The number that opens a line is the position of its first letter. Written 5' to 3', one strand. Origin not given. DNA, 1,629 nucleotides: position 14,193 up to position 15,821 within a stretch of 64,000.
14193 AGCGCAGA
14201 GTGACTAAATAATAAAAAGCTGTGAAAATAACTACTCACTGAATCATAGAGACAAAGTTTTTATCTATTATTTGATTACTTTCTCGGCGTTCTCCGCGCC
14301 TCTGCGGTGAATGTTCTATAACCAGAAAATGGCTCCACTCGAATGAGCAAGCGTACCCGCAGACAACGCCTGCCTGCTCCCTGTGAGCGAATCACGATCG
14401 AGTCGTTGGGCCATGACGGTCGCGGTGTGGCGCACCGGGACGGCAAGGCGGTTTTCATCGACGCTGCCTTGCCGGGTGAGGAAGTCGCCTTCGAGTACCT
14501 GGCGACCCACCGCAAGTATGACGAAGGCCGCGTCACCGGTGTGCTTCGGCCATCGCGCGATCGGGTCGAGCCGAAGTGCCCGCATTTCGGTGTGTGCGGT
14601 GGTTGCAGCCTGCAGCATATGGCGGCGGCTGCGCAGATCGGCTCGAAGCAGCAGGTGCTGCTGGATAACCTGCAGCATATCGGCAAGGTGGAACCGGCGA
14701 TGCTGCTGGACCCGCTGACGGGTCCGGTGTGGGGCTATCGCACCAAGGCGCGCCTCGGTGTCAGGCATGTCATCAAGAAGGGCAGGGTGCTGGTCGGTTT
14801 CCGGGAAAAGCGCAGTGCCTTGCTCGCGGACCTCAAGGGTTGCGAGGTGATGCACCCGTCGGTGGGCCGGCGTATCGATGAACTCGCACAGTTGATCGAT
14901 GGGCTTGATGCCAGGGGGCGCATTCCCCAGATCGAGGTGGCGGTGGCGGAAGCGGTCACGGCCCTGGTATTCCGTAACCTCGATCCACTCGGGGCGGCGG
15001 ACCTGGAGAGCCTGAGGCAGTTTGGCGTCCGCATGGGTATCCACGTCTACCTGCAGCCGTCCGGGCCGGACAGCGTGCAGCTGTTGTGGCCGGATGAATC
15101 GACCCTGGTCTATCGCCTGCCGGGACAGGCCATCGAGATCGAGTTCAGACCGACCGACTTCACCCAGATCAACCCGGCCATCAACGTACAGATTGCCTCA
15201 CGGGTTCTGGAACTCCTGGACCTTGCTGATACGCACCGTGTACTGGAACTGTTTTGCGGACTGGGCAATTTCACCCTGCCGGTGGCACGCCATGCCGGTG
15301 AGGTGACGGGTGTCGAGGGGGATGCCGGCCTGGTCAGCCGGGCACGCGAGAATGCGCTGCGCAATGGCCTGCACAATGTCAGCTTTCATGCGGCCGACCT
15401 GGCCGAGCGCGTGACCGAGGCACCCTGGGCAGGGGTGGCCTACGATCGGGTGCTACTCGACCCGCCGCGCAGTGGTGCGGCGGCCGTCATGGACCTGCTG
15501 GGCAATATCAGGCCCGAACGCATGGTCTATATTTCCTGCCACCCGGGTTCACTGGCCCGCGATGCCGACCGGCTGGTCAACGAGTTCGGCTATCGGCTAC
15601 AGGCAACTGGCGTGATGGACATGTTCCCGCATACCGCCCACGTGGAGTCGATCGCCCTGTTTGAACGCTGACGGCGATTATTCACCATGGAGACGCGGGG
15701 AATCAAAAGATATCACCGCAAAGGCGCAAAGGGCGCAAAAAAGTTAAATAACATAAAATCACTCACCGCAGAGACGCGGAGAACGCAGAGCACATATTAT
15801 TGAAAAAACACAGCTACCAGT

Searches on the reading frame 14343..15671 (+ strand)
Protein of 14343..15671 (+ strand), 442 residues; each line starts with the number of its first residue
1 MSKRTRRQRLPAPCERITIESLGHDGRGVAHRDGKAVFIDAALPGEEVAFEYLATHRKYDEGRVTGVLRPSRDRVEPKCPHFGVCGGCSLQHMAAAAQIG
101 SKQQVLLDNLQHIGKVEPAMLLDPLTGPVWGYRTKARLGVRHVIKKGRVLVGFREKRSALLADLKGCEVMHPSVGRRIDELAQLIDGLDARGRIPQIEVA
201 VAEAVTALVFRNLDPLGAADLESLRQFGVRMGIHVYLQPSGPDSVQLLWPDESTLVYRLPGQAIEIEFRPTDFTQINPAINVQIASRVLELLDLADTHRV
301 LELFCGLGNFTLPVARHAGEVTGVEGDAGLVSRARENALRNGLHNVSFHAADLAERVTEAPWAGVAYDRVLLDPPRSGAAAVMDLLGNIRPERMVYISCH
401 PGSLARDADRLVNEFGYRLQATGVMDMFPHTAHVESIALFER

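Call 11: search_protein_families(library=pfam, proteins=[window:14343-15671:+])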
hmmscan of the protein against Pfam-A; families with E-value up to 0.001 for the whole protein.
window:14343-15671:+ (442 aa): 9 families
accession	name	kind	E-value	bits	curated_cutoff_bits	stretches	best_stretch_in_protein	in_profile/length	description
PF05958.17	tRNA_U5-meth_tr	-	8.8e-20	71.4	23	1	256-441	162-355/357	tRNA (Uracil-5-)-methyltransferase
PF13847.12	Methyltransf_31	-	8.3e-10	39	27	1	298-373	5-81/145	Methyltransferase domain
PF13649.12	Methyltransf_25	-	4.9e-08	34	27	1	300-355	1-57/97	Methyltransferase domain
PF05175.20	MTS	-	1.7e-06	28.2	23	1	285-375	19-107/170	Methyltransferase small domain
PF01135.25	PCMT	-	7.4e-06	26.3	20.3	1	284-354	61-134/210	Protein-L-isoaspartate(D-aspartate) O-methyltransferase (PCMT)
PF01938.26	TRAM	-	8.2e-06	26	21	1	16-59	9-55/61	TRAM domain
PF03602.21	Cons_hypoth95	-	1.1e-05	25.6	24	1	296-397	41-150/182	Conserved hypothetical protein 95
PF00398.26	RrnaAD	-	0.00077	19.1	24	0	280-338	14-72/263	Ribosomal RNA adenine dimethylase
PF02475.24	TRM5-TYW2_MTfase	-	0.00096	19.6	28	0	296-388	36-126/164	TRM5/TYW2 methyltransferase domain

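Call 12: find_encoding_contigs(protein=window:14343-15671:+, flank=3000, max_places=10)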
Protein window:14343-15671:+ (442 aa): no gene with exactly this product is on record in the collection.

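Call 13: find_related_loci(query=window:14343-15671:+, collection=genome_contigs, flank=6000)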
Query window:14343-15671:+ (442 aa) in genome_contigs; peptide patterns used: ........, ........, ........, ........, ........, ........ (x = any residue, [..] = any of these).
600 stretches matched a pattern (row limit reached: there are more); 598 encode a relative of the query (tblastn E <= 1e-3); the best 80 are kept; 80 distinct loci.
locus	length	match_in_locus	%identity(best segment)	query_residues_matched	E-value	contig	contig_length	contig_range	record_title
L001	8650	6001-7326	62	1-442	0e+0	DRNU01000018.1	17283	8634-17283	MAG TPA_asm: Gammaproteobacteria bacterium isolate HyVt-519 HyVt-519_k145_1105564, whole genome shotgun sequence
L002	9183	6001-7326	62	1-442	0e+0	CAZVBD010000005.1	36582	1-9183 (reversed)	MAG TPA_asm: uncultured Thiohalobacter sp. isolate SRP128015_co1_470 genome assembly, contig: NODE_1122_length_36582_cov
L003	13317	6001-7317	62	4-442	3e-174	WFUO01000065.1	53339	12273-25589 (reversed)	MAG: Gammaproteobacteria bacterium isolate S139_76 k151_95613, whole genome shotgun sequence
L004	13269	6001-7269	61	19-442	2e-173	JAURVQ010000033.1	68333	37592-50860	MAG: Gammaproteobacteria bacterium isolate E1_concoct.bin.78 E1_k141_24763, whole genome shotgun sequence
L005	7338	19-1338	58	4-442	2e-172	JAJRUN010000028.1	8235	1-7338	MAG: Gammaproteobacteria bacterium isolate Dive96_bin10.188 k141_1173068, whole genome shotgun sequence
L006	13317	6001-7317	59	4-442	2e-171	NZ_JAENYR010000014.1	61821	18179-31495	MAG: Thiohalomonas denitrificans isolate BL5_bin.3 BL5_bin3_NODE_165_length_61821_cov_42.843085, whole genome shotgun se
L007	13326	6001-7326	58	1-442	1e-170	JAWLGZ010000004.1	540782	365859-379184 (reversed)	MAG: Gammaproteobacteria bacterium isolate 30dZY2.bin.2 NODE_23_length_540782_cov_599.053534, whole genome shotgun seque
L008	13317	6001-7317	59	4-442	6e-169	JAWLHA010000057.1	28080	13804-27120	MAG: Gammaproteobacteria bacterium isolate 30dZY2.bin.20 NODE_2133_length_28080_cov_8.930274, whole genome shotgun seque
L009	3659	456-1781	56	1-442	4e-175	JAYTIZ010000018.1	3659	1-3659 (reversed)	MAG: Gammaproteobacteria bacterium isolate GFS_287 GFS_287_17, whole genome shotgun sequence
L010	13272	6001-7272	58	19-442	3e-164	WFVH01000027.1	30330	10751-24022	MAG: Gammaproteobacteria bacterium isolate S140_32 k151_244481, whole genome shotgun sequence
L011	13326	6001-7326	56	2-441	9e-164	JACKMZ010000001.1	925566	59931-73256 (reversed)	MAG: Gammaproteobacteria bacterium isolate HK-STAS-PROT-131 HK-STAS-PROT-131_1, whole genome shotgun sequence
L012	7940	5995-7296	57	9-442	3e-163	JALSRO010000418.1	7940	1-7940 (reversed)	MAG: Chromatiales bacterium isolate 356-308_metabat1_scaf2bin.075 356-308_scaffold_6451_c1, whole genome shotgun sequenc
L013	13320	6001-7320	59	3-442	5e-163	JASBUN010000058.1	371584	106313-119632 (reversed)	MAG: Gammaproteobacteria bacterium isolate BWSM_72 k141_1374439, whole genome shotgun sequence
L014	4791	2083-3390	56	6-440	3e-166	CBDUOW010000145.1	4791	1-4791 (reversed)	MAG TPA_asm: uncultured Gammaproteobacteria bacterium isolate SRR22808129_concoct_108 genome assembly, contig: ERZ250434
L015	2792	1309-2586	58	17-442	3e-171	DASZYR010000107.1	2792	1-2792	MAG TPA_asm: Rhodanobacteraceae bacterium isolate SMAG_U6215 k141_76821, whole genome shotgun sequence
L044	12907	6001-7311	54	5-442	7e-151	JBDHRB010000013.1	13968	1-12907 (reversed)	MAG: Candidatus Competibacteraceae bacterium isolate AS-MESO-3CA.407 NODE_18920_length_13968_cov_3.296379, whole genome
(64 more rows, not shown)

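Call 29: find_homologous_proteins(query=window:14343-15671:+, max_evalue=1e-50)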
Query window:14343-15671:+ (442 aa): 8000 proteins with E <= 1e-50 among 8000 candidates; the best 120 are listed.
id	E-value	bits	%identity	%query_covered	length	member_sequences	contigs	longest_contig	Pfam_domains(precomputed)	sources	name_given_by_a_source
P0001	3.1e-296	1000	100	100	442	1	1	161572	PF13847.13,PF05175.21,PF03602.22,PF13649.13,PF01135.26,PF01938.27,PF05958.18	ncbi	-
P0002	6.5e-263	890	89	100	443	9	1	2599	PF13847.13,PF05175.21,PF03602.22,PF13649.13,PF01135.26,PF01938.27,PF05958.18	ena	-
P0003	1.1e-259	880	87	100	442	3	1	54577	PF13847.13,PF05175.21,PF03602.22,PF13649.13,PF02475.24,PF01189.24,PF01135.26,PF09445.17,PF01938.27,PF05958.18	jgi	jgi:23S rRNA (uracil1939-C5)-methyltransferase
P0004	1.1e-257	873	87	100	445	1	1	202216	PF13847.13,PF05175.21,PF03602.22,PF13649.13,PF01135.26,PF01938.27,PF05958.18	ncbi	-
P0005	4.5e-257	871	87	100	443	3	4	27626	PF13847.13,PF00398.27,PF05175.21,PF03602.22,PF13649.13,PF02475.24,PF01189.24,PF01135.26,PF05958.18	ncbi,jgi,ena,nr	ncbi:MAG: 23S rRNA (uracil(1939)-C(5))-methyltransferase RlmD [Gammaproteobacteria bacterium]|nr:23S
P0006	3.2e-253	858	86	100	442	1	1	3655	PF13847.13,PF05175.21,PF03602.22,PF13649.13,PF02475.24,PF01189.24,PF01135.26,PF01938.27,PF08241.19,PF05958.18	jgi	jgi:23S rRNA (uracil1939-C5)-methyltransferase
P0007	4.1e-243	825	82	100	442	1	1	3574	PF13847.13,PF05175.21,PF03602.22,PF13649.13,PF01135.26,PF01938.27,PF05958.18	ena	-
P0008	5.1e-218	742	74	100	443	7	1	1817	PF13847.13,PF13649.13,PF01938.27,PF05958.18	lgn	-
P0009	8.5e-218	741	74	100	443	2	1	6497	PF13847.13,PF13649.13,PF01189.24,PF01135.26,PF01938.27,PF05958.18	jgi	jgi:23S rRNA (uracil1939-C5)-methyltransferase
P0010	3.3e-215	733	73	100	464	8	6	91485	PF13847.13,PF13649.13,PF01135.26,PF01938.27,PF05958.18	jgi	-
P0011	9.5e-213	725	73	100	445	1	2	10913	PF13847.13,PF13649.13,PF01135.26,PF05958.18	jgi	jgi:23S rRNA (uracil1939-C5)-methyltransferase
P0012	2.3e-211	720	73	100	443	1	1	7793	PF13847.13,PF05175.21,PF13649.13,PF02475.24,PF01135.26,PF01938.27,PF05958.18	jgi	jgi:23S rRNA (uracil1939-C5)-methyltransferase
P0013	1.3e-210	718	71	100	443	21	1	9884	PF13847.13,PF13649.13,PF01938.27,PF05958.18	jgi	jgi:23S rRNA (uracil1939-C5)-methyltransferase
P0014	2.8e-210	717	72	100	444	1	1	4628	PF13847.13,PF05175.21,PF03602.22,PF13649.13,PF01135.26,PF05958.18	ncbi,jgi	-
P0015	2.8e-210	717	71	100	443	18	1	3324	PF13847.13,PF13649.13,PF01938.27,PF05958.18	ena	-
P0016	5.8e-210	716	71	100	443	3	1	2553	PF13847.13,PF13649.13,PF01938.27,PF05958.18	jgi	-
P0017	1.1e-209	715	71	100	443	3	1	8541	PF13847.13,PF02475.24,PF01938.27,PF05958.18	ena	-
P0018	1.1e-209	715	72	100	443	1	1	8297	PF13847.13,PF13649.13,PF01938.27,PF05958.18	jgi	jgi:23S rRNA (uracil1939-C5)-methyltransferase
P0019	2.0e-209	714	71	100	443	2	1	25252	PF13847.13,PF13649.13,PF05958.18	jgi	jgi:23S rRNA (uracil1939-C5)-methyltransferase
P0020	2.5e-209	714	71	100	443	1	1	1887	PF13847.13,PF02475.24,PF01938.27,PF05958.18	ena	-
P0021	5.7e-209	712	71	100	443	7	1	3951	PF13847.13,PF02475.24,PF01938.27,PF05958.18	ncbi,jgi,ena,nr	ncbi:MAG TPA: 23S rRNA (uracil(1939)-C(5))-methyltransferase RlmD [Gammaproteobacteria bacterium]|nr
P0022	1.1e-208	711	71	100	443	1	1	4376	PF13847.13,PF02475.24,PF01938.27,PF05958.18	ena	-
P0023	2.8e-208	710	71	100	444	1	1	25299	PF13847.13,PF13649.13,PF01938.27,PF05958.18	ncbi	ncbi:MAG: 23S rRNA (uracil(1939)-C(5))-methyltransferase RlmD [Pseudomonadota bacterium]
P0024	6.2e-208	709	70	100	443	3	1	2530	PF13847.13,PF05175.21,PF13649.13,PF01135.26,PF01938.27,PF05958.18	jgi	-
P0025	8.8e-208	708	71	100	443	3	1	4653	PF13847.13,PF05175.21,PF13649.13,PF02475.24,PF01135.26,PF01938.27,PF05958.18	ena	-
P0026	1.0e-207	708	71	100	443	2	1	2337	PF13847.13,PF13649.13,PF01938.27,PF05958.18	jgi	jgi:23S rRNA (uracil1939-C5)-methyltransferase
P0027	1.2e-207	708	71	100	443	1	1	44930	PF13847.13,PF05175.21,PF13649.13,PF02475.24,PF01135.26,PF01938.27,PF05958.18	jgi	jgi:23S rRNA (uracil1939-C5)-methyltransferase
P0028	2.3e-207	707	71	100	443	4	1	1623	PF13847.13,PF13649.13,PF01938.27,PF05958.18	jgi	jgi:23S rRNA (uracil1939-C5)-methyltransferase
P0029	4.8e-207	706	70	100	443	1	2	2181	PF13847.13,PF13649.13,PF05958.18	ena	-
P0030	5.0e-207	706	70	100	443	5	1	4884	PF13847.13,PF05175.21,PF13649.13,PF02475.24,PF01135.26,PF01938.27,PF05958.18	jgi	jgi:23S rRNA (uracil1939-C5)-methyltransferase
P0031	5.0e-207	706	70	99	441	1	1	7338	PF13847.13,PF13649.13,PF05958.18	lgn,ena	-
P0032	7.1e-207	706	71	100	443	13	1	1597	PF13847.13,PF05175.21,PF13649.13,PF02475.24,PF01135.26,PF01938.27,PF05958.18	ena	-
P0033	7.7e-207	705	69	100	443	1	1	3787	PF13847.13,PF05175.21,PF03602.22,PF13649.13,PF02475.24,PF05958.18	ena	-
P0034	1.4e-206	705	70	99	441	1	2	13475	PF13847.13,PF13649.13,PF05958.18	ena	-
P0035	2.1e-206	704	71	100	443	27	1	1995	PF13847.13,PF13649.13,PF01135.26,PF01938.27,PF05958.18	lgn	-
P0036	2.8e-206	704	71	100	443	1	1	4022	PF13847.13,PF05175.21,PF13649.13,PF02475.24,PF01135.26,PF01938.27,PF05958.18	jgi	-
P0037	3.3e-206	703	71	100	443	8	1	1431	PF13847.13,PF13649.13,PF01135.26,PF01938.27,PF05958.18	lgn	-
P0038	8.6e-206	702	71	100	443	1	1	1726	PF13847.13,PF05175.21,PF13649.13,PF02475.24,PF01135.26,PF01938.27,PF05958.18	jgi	-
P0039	1.1e-205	702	71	100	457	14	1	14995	PF13847.13,PF05175.21,PF13649.13,PF01135.26,PF01938.27,PF05958.18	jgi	jgi:23S rRNA (uracil1939-C5)-methyltransferase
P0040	1.3e-205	701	70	100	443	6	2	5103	PF13847.13,PF13649.13,PF02475.24,PF05958.18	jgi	jgi:23S rRNA (uracil1939-C5)-methyltransferase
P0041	1.4e-205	701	70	100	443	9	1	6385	PF13847.13,PF05175.21,PF13649.13,PF02475.24,PF01135.26,PF01938.27,PF05958.18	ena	-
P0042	1.6e-205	701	71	99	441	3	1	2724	PF13847.13,PF00398.27,PF13649.13,PF02475.24,PF05958.18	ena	-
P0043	1.7e-205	701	70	100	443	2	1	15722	PF13847.13,PF13649.13,PF01938.27,PF05958.18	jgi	-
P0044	2.4e-205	700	72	100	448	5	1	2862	PF13847.13,PF05175.21,PF03602.22,PF13649.13,PF01189.24,PF01135.26,PF01938.27,PF05958.18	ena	-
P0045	2.8e-205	700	71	100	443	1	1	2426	PF13847.13,PF01938.27,PF05958.18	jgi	-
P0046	3.2e-205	700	71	100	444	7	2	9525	PF13847.13,PF05175.21,PF13649.13,PF02475.24,PF01135.26,PF01938.27,PF08241.19,PF05958.18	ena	-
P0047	1.4e-204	698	70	100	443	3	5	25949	PF13847.13,PF05175.21,PF13649.13,PF01135.26,PF01938.27,PF05958.18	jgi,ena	jgi:23S rRNA (uracil1939-C5)-methyltransferase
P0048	1.5e-204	698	70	100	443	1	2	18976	PF13847.13,PF13649.13,PF01938.27,PF05958.18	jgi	jgi:23S rRNA (uracil1939-C5)-methyltransferase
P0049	1.6e-204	698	69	100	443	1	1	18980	PF13847.13,PF13649.13,PF01938.27,PF05958.18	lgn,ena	-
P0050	2.3e-204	697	69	100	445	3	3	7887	PF13847.13,PF13649.13,PF01135.26,PF05958.18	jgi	jgi:23S rRNA (uracil1939-C5)-methyltransferase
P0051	2.4e-204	697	70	100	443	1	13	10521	PF13847.13,PF05175.21,PF13649.13,PF02475.24,PF01135.26,PF01938.27,PF05958.18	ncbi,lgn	-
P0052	2.6e-204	697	69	100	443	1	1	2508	PF13847.13,PF13649.13,PF05958.18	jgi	-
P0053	2.6e-204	697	69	100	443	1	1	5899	PF13847.13,PF00398.27,PF13649.13,PF02475.24,PF01938.27,PF05958.18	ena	-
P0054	3.2e-204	697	69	100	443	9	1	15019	PF13847.13,PF13649.13,PF01938.27,PF05958.18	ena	-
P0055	3.6e-204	697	69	100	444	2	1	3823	PF13847.13,PF13649.13,PF01938.27,PF05958.18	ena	-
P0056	3.7e-204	697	69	100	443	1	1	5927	PF13847.13,PF13649.13,PF01938.27,PF05958.18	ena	-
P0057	4.4e-204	696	70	100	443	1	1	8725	PF13847.13,PF05175.21,PF13649.13,PF02475.24,PF01135.26,PF01938.27,PF05958.18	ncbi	-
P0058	4.7e-204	696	70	100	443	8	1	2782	PF13847.13,PF13649.13,PF02475.24,PF01135.26,PF01938.27,PF05958.18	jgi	jgi:23S rRNA (uracil1939-C5)-methyltransferase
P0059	4.8e-204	696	69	100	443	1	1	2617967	PF13847.13,PF13649.13,PF02475.24,PF05958.18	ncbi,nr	ncbi:MAG: 23S rRNA (uracil(1939)-C(5))-methyltransferase RlmD [Gammaproteobacteria bacterium]|nr:MAG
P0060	5.0e-204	696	69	100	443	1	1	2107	PF13847.13,PF00398.27,PF05175.21,PF13649.13,PF02475.24,PF01938.27,PF05958.18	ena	-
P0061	5.7e-204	696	70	100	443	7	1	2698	PF13847.13,PF13649.13,PF02475.24,PF05958.18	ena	-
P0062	7.3e-204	696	71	100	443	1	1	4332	PF13847.13,PF13649.13,PF02475.24,PF01135.26,PF01938.27,PF05958.18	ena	-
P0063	1.2e-203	695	71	100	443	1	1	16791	PF13847.13,PF13649.13,PF01135.26,PF01938.27,PF05958.18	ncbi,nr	ncbi:MAG: 23S rRNA (uracil(1939)-C(5))-methyltransferase RlmD [Gammaproteobacteria bacterium]|nr:23S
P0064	1.4e-203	695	70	100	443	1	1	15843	PF13847.13,PF05175.21,PF13649.13,PF02475.24,PF01135.26,PF01938.27,PF05958.18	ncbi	-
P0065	1.4e-203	695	69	100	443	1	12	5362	PF13847.13,PF13649.13,PF01938.27,PF05958.18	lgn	-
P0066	1.4e-203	695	69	100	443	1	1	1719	PF13847.13,PF13649.13,PF01938.27,PF05958.18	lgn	-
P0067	1.6e-203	694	70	100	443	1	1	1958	PF13847.13,PF00398.27,PF13649.13,PF02475.24,PF05958.18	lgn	-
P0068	1.7e-203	694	70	100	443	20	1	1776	PF13847.13,PF05175.21,PF13649.13,PF02475.24,PF01135.26,PF01938.27,PF05958.18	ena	-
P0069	2.0e-203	694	71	100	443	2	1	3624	PF13847.13,PF05175.21,PF13649.13,PF01938.27,PF05958.18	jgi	-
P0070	2.0e-203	694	70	100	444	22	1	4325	PF13847.13,PF13649.13,PF01938.27,PF05958.18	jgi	-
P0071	2.1e-203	694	69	100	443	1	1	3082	PF13847.13,PF00398.27,PF13649.13,PF02475.24,PF01938.27,PF05958.18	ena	-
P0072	2.1e-203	694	69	100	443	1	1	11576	PF13847.13,PF13649.13,PF01938.27,PF05958.18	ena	-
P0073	2.4e-203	694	69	100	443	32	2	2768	PF13847.13,PF13649.13,PF02475.24,PF01135.26,PF01938.27,PF05958.18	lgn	-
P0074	2.5e-203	694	70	100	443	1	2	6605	PF13847.13,PF05175.21,PF13649.13,PF02475.24,PF01135.26,PF01938.27,PF05958.18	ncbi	-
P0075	3.2e-203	693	70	100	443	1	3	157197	PF13847.13,PF05175.21,PF13649.13,PF02475.24,PF01189.24,PF01135.26,PF05958.18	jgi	jgi:23S rRNA (uracil1939-C5)-methyltransferase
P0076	3.3e-203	693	70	100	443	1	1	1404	PF13847.13,PF05175.21,PF13649.13,PF01135.26,PF01938.27,PF05958.18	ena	-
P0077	4.0e-203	693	69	100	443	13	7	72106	PF13847.13,PF05175.21,PF13649.13,PF02475.24,PF01135.26,PF01938.27,PF05958.18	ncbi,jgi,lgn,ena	jgi:23S rRNA (uracil1939-C5)-methyltransferase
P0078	4.4e-203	693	69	100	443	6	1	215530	PF13847.13,PF05175.21,PF03602.22,PF13649.13,PF02475.24,PF01135.26,PF01938.27,PF05958.18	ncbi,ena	-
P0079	5.2e-203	693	70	100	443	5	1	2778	PF13847.13,PF05175.21,PF13649.13,PF02475.24,PF01135.26,PF01938.27,PF05958.18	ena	-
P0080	5.3e-203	693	70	100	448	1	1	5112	PF13847.13,PF13649.13,PF01938.27,PF05958.18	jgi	jgi:23S rRNA (uracil1939-C5)-methyltransferase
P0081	5.8e-203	693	71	100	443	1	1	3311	PF13847.13,PF13649.13,PF01938.27,PF05958.18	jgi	jgi:23S rRNA (uracil1939-C5)-methyltransferase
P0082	6.0e-203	693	70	100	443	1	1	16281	PF13847.13,PF13649.13,PF01938.27,PF05958.18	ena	-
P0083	6.7e-203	692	69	100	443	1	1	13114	PF13847.13,PF13649.13,PF01938.27,PF05958.18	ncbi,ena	-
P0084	7.7e-203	692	70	100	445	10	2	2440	PF13847.13,PF13649.13,PF01938.27,PF05958.18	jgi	jgi:23S rRNA (uracil1939-C5)-methyltransferase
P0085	8.5e-203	692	70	100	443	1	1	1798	PF13847.13,PF05175.21,PF13649.13,PF01135.26,PF01938.27,PF05958.18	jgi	jgi:23S rRNA (uracil1939-C5)-methyltransferase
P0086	9.4e-203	692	68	100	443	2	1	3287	PF13847.13,PF00398.27,PF05175.21,PF13649.13,PF02475.24,PF01938.27,PF05958.18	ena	-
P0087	9.8e-203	692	69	100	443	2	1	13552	PF13847.13,PF13649.13,PF02475.24,PF05958.18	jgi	jgi:23S rRNA (uracil1939-C5)-methyltransferase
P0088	1.0e-202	692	69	100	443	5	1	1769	PF13847.13,PF05175.21,PF13649.13,PF05958.18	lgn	-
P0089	1.1e-202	692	69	100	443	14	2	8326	PF13847.13,PF13649.13,PF01938.27,PF05958.18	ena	-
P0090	1.2e-202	692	69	100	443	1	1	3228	PF13847.13,PF13649.13,PF01938.27,PF05958.18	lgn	-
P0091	1.2e-202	692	69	100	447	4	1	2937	PF13847.13,PF00398.27,PF05175.21,PF13649.13,PF01135.26,PF01938.27,PF05958.18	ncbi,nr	ncbi:MAG: 23S rRNA (uracil(1939)-C(5))-methyltransferase RlmD [Gammaproteobacteria bacterium]|nr:23S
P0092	1.2e-202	692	70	100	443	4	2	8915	PF13847.13,PF13649.13,PF02475.24,PF01135.26,PF01938.27,PF05958.18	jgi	jgi:23S rRNA (uracil1939-C5)-methyltransferase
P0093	1.4e-202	691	69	100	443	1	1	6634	PF13847.13,PF01938.27,PF05958.18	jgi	-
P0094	2.4e-202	691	70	100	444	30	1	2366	PF13847.13,PF13649.13,PF01938.27,PF05958.18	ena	-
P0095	2.4e-202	691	70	100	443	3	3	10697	PF13847.13,PF05175.21,PF03602.22,PF13649.13,PF01189.24,PF01135.26,PF01938.27,PF05958.18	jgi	jgi:23S rRNA (uracil1939-C5)-methyltransferase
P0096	3.2e-202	690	70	100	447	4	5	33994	PF13847.13,PF13649.13,PF01938.27,PF05958.18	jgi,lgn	jgi:23S rRNA (uracil1939-C5)-methyltransferase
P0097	3.7e-202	690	70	100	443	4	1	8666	PF13847.13,PF13649.13,PF01135.26,PF01938.27,PF05958.18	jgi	jgi:23S rRNA (uracil1939-C5)-methyltransferase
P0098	4.4e-202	690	70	99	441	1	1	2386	PF13847.13,PF00398.27,PF13649.13,PF02475.24,PF05958.18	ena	-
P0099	4.5e-202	690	70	100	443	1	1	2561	PF13847.13,PF05175.21,PF13649.13,PF02475.24,PF01938.27,PF05958.18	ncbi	-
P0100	4.7e-202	690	70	100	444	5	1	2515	PF13847.13,PF05175.21,PF03602.22,PF13649.13,PF02475.24,PF01938.27,PF05958.18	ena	-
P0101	5.8e-202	689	68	100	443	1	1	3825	PF13847.13,PF13649.13,PF01938.27,PF05958.18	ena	-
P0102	7.3e-202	689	69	100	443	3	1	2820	PF13847.13,PF13649.13,PF01938.27,PF05958.18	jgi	jgi:23S rRNA (uracil1939-C5)-methyltransferase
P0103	1.0e-201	689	69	100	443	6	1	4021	PF13847.13,PF13649.13,PF01135.26,PF01938.27,PF05958.18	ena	-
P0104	1.0e-201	688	70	100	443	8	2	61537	PF13847.13,PF13649.13,PF01135.26,PF01938.27,PF05958.18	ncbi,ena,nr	ncbi:MAG: 23S rRNA (uracil(1939)-C(5))-methyltransferase RlmD [Gammaproteobacteria bacterium]|nr:23S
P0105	1.1e-201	688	70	100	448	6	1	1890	PF13847.13,PF13649.13,PF01938.27,PF05958.18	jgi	jgi:23S rRNA (uracil1939-C5)-methyltransferase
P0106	1.3e-201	688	69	100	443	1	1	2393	PF13847.13,PF05175.21,PF13649.13,PF01135.26,PF01938.27,PF05958.18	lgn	-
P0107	1.4e-201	688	70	100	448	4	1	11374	PF13847.13,PF05175.21,PF13649.13,PF01938.27,PF05958.18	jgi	jgi:23S rRNA (uracil1939-C5)-methyltransferase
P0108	1.6e-201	688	70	100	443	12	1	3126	PF13847.13,PF13649.13,PF01135.26,PF01938.27,PF05958.18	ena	-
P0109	1.7e-201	688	69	100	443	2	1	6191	PF13847.13,PF05175.21,PF13649.13,PF02475.24,PF01938.27,PF05958.18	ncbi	-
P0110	2.2e-201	687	69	100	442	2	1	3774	PF13847.13,PF00398.27,PF13649.13,PF01135.26,PF01938.27,PF05958.18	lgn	-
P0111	2.4e-201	687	69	100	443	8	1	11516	PF13847.13,PF13649.13,PF02475.24,PF01135.26,PF01938.27,PF05958.18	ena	-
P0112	3.0e-201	687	70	100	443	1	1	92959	PF13847.13,PF13649.13,PF01938.27,PF05958.18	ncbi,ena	-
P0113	3.1e-201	687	70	98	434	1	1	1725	PF13847.13,PF13649.13,PF05958.18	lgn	-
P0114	3.5e-201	687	68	100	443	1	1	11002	PF13847.13,PF00398.27,PF05175.21,PF13649.13,PF02475.24,PF01135.26,PF01938.27,PF05958.18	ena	-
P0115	3.7e-201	687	69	100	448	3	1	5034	PF13847.13,PF13649.13,PF01938.27,PF05958.18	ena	-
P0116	3.8e-201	687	70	100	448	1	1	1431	PF13847.13,PF05175.21,PF13649.13,PF02475.24,PF01135.26,PF01938.27,PF05958.18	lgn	-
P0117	4.2e-201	687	69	100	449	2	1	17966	PF13847.13,PF13649.13,PF01938.27,PF05958.18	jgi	jgi:23S rRNA (uracil1939-C5)-methyltransferase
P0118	4.3e-201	686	70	100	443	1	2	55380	PF13847.13,PF13649.13,PF01135.26,PF01938.27,PF05958.18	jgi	jgi:23S rRNA (uracil1939-C5)-methyltransferase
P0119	4.3e-201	686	69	100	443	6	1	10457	PF13847.13,PF01135.26,PF01938.27,PF05958.18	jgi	jgi:23S rRNA (uracil1939-C5)-methyltransferase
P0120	6.3e-201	686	70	100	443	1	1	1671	PF13847.13,PF05175.21,PF13649.13,PF01135.26,PF01938.27,PF05958.18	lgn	-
